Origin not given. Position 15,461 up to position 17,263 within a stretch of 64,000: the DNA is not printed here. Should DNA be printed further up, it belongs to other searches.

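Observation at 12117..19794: Six-gene translationally coupled operon pairing a helicase with a pseudo-helicase, three wHTH proteins, an unknown and a phosphoesterase; matches no named system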

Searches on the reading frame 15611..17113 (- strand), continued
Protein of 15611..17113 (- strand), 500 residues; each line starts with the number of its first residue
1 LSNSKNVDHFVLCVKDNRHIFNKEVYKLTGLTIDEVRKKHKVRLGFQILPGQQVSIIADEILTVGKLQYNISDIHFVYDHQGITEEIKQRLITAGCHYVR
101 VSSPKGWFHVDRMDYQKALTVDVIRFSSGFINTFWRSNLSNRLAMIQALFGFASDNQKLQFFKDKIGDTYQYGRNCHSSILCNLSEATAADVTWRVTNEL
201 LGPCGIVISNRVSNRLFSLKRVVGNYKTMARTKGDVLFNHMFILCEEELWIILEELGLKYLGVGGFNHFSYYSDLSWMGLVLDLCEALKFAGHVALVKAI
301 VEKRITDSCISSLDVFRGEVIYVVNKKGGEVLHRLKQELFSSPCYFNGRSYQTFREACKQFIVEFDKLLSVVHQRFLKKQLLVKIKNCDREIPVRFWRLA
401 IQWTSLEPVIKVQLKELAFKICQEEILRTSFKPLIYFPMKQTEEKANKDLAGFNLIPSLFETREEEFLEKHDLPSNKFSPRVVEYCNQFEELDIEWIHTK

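Call 61: search_solved_structures(query=A5, max_evalue=10, show_alignments=2)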
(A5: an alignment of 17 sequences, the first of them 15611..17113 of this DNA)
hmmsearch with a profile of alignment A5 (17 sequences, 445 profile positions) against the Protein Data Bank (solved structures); distinct sequences matched with E-value up to 10: 1.
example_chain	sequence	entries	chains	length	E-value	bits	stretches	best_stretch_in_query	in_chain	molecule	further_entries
6opm_A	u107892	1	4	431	9.3e-08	34.4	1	164-406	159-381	CRISPR-associated endonuclease Cas1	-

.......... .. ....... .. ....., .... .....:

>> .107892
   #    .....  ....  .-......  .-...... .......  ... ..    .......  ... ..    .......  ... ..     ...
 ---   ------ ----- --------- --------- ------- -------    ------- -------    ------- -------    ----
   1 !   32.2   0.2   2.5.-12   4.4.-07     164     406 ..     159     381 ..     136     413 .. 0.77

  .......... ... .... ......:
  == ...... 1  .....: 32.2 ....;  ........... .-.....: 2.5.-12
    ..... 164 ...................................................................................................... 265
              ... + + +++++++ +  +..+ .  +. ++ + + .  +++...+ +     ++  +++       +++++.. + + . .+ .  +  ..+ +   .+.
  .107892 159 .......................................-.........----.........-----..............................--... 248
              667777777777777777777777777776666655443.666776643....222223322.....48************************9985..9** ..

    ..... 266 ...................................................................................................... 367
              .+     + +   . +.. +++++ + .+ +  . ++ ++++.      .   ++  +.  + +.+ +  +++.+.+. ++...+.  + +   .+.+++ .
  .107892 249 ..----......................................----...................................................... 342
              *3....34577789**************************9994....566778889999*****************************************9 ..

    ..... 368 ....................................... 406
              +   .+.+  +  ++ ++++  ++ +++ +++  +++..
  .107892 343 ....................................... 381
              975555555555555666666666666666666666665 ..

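Call 62: find_encoding_contigs(protein=P0015, flank=10000, max_places=5)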
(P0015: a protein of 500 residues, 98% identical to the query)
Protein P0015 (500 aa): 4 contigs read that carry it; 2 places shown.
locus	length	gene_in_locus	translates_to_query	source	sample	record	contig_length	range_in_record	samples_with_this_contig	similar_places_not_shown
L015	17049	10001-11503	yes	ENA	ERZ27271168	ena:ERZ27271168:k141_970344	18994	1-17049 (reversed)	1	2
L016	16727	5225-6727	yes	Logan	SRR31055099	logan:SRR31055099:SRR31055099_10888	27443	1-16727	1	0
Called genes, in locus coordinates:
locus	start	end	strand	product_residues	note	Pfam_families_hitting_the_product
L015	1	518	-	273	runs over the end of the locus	PF13353:Fer4_12 (weak), PF04055:Radical_SAM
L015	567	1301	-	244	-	PF02568:ThiI (faint), PF06508:QueC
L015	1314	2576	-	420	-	PF00156:Pribosyltran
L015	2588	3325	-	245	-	-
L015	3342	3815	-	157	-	PF14478:DUF4430 (weak)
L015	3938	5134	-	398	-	PF01385:OrfB_IS605, PF07282:Cas12f1-like_TNB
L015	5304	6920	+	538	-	PF14528:LAGLIDADG_3 (faint)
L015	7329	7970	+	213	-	-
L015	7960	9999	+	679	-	-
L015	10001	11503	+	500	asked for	-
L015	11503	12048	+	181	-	-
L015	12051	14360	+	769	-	PF00270:DEAD, PF04851:ResIII, PF00271:Helicase_C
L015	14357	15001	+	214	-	-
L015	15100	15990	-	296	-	-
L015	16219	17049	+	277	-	?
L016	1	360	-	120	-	?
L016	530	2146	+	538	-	PF14528:LAGLIDADG_3 (faint)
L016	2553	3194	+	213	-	-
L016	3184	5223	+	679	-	-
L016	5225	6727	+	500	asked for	-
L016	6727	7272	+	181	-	-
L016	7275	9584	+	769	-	PF00270:DEAD, PF04851:ResIII, PF00271:Helicase_C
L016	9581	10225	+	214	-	-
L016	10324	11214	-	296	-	-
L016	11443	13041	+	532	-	PF13600:DUF4140, PF13598:DUF4139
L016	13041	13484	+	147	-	-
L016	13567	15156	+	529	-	PF13559:DUF4129 (weak)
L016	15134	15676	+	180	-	-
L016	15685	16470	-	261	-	-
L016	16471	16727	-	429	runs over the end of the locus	PF01882:DUF58 (weak)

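Call 75: find_homologous_proteins(query=A5, max_evalue=0.001)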
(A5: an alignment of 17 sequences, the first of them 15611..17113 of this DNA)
Query A5 (17 sequences) (500 aa, profile of the alignment): 20 proteins with E <= 0.001 among 6148 candidates.
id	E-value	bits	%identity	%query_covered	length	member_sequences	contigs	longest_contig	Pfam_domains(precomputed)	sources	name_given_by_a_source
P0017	2.7e-171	588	69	100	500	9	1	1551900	-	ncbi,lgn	ncbi:MAG: hypothetical protein HZR80_02600 [Candidatus Heimdallarchaeota archaeon]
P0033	2.1e-170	585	42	100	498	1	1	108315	-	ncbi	-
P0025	7.0e-170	584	43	99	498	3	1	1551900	-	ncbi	ncbi:MAG: hypothetical protein HZR80_04530 [Candidatus Heimdallarchaeota archaeon]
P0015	5.9e-168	577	98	100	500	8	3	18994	-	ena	-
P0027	9.4e-166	570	44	100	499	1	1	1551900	-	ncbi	ncbi:MAG: hypothetical protein HZR80_07020 [Candidatus Heimdallarchaeota archaeon]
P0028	1.2e-163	563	43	100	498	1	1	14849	-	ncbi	-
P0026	8.5e-163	560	44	98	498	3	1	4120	-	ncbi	-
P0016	3.1e-162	558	68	100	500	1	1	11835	-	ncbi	-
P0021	3.5e-162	558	47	99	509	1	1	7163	-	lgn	-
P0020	1.2e-160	553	69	100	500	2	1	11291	-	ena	-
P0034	1.9e-160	553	41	100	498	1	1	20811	-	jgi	-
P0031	4.3e-159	548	43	100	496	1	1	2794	-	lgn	-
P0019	1.2e-158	547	69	99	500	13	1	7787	-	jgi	-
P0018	2.6e-158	546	68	99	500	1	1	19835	-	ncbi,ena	-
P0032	1.3e-155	537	44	100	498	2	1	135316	-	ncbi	-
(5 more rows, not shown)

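Call 76: find_encoding_contigs(protein=P0037, flank=10000, max_places=3)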
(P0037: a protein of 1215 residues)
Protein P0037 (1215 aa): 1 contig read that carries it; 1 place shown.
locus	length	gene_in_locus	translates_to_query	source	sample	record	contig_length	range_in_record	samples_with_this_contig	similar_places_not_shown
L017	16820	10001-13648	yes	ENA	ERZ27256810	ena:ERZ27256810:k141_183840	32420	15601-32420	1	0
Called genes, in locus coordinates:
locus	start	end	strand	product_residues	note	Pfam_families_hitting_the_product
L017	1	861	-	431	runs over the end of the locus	PF00149:Metallophos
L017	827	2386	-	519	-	PF01935:DUF87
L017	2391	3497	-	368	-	PF09376:NurA (weak)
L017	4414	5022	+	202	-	-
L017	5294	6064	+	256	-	-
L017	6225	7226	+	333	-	PF18754:Nmad3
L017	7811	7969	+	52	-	-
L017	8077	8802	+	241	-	-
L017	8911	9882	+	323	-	PF13174:TPR_6 (faint), PF13176:TPR_7 (faint), PF13428:TPR_14 (faint), PF14559:TPR_19, PF25068:ARM_TT21_4th (weak), PF00515:TPR_1 (weak), PF13424:TPR_12 (weak), PF13432:TPR_16 (weak), +6 more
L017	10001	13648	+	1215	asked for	-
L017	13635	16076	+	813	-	PF00270:DEAD, PF04851:ResIII, PF00271:Helicase_C, PF09369:MZB (faint)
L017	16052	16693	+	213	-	PF12850:Metallophos_2 (weak)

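Call 77: find_encoding_contigs(protein=P0038, flank=8000, max_places=2)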
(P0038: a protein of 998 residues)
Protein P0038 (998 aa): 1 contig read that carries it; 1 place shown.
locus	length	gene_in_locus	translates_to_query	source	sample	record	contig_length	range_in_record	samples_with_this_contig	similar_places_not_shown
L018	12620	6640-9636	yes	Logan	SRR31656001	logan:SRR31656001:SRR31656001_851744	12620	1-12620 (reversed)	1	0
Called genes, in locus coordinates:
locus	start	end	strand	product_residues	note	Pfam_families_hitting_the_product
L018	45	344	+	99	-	-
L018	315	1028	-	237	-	PF04307:YdjM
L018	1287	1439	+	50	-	-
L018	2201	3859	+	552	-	PF00171:Aldedh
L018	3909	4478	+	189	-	PF01625:PMSR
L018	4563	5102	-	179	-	PF08534:Redoxin, PF00578:AhpC-TSA, PF13098:Thioredoxin_2 (weak), PF13905:Thioredoxin_8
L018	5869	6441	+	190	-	-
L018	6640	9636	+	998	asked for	-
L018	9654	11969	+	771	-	PF00270:DEAD, PF04851:ResIII, PF00271:Helicase_C, PF09369:MZB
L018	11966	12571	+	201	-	PF12850:Metallophos_2 (faint)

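Call 78: find_encoding_contigs(protein=P0043, flank=8000, max_places=2)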
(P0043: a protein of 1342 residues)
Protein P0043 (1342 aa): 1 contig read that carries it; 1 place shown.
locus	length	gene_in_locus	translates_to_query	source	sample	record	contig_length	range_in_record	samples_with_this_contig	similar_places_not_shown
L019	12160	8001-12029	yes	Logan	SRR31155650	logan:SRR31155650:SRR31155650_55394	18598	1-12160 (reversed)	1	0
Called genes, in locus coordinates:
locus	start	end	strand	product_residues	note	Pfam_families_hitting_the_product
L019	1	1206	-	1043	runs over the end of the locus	-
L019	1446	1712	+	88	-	PF13248:Zn_ribbon_3 (faint)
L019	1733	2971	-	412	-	PF00515:TPR_1, PF07719:TPR_2, PF12895:ANAPC3 (faint), PF13174:TPR_6 (faint), PF13176:TPR_7 (faint), PF13181:TPR_8 (weak), PF13371:TPR_9 (faint), PF13424:TPR_12 (faint), +8 more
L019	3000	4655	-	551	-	PF23952:LRR_EndoS (weak), PF12799:LRR_4 (weak), PF14580:LRR_9 (weak), PF12799:LRR_4 (weak), PF13855:LRR_8 (weak), PF12799:LRR_4, PF13432:TPR_16 (faint), PF13431:TPR_17 (weak), +12 more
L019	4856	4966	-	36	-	-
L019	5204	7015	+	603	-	-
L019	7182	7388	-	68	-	-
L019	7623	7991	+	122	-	-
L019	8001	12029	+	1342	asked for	PF12705:PDDEXK_1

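Call 79: find_encoding_contigs(protein=P0052, flank=8000, max_places=2)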
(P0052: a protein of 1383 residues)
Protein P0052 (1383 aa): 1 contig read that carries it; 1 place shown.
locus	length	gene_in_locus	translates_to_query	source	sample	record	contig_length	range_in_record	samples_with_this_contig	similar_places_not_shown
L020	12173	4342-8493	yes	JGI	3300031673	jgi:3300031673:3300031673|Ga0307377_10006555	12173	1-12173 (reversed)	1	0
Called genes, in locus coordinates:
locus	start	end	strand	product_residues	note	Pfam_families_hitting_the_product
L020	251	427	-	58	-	PF04014:MazE_antitoxin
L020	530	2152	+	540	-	PF07282:Cas12f1-like_TNB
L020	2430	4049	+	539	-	PF14528:LAGLIDADG_3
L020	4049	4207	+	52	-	-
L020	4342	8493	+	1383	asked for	-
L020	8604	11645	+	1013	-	PF00270:DEAD, PF00271:Helicase_C, PF09369:MZB (weak)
